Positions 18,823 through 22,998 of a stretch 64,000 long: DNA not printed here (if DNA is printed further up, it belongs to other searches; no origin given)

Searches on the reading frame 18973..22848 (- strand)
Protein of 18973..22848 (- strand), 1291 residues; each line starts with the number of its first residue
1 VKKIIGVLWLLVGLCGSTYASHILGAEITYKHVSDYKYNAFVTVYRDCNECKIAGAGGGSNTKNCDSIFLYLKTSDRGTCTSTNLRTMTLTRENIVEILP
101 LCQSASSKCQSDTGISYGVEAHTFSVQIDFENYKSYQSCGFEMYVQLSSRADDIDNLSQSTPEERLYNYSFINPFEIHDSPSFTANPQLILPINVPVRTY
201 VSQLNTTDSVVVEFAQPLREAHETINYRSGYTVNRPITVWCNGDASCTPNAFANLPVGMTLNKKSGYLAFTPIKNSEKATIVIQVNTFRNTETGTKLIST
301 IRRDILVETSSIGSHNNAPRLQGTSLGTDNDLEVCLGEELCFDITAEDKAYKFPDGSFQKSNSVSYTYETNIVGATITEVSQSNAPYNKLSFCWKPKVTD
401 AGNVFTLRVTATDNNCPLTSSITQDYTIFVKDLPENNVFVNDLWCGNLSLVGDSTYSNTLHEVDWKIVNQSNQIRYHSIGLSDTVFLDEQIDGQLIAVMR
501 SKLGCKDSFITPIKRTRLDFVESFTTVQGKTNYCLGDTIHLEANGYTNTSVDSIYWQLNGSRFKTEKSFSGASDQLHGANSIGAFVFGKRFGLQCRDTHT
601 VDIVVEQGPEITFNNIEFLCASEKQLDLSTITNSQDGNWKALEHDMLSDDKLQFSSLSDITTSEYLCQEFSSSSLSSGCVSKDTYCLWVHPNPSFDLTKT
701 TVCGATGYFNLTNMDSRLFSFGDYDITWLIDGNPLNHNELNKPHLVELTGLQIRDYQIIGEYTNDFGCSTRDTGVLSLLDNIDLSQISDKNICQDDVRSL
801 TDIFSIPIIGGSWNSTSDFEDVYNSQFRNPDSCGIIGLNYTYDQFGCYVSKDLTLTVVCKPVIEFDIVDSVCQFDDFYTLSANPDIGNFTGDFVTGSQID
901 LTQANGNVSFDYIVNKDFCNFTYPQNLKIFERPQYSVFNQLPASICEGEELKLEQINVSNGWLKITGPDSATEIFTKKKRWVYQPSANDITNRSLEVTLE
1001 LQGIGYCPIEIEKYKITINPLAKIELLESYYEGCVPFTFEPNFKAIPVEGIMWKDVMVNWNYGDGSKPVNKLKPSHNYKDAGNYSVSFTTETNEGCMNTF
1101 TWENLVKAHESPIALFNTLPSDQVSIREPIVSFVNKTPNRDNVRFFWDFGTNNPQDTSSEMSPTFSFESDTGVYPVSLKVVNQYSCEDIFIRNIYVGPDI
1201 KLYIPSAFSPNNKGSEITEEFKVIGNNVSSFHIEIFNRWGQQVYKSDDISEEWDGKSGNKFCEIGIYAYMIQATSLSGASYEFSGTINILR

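Call 70: search_protein_families(library=pfam, max_evalue=0.00001, proteins=[window:18973-22848:-])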
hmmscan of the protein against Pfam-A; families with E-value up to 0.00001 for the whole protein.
window:18973-22848:- (1291 aa): 3 families
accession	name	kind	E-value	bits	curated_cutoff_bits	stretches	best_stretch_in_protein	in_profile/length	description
PF18911.6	PKD_4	-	2.4e-15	56.8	27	1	1058-1099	37-77/85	PKD domain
PF13585.12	CHU_C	-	9.4e-14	51.7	27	1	1204-1285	3-82/86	CHU_C Type IX secretion signal domain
PF00801.26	PKD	-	4.3e-09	36.7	23.5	0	1055-1095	29-70/80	PKD domain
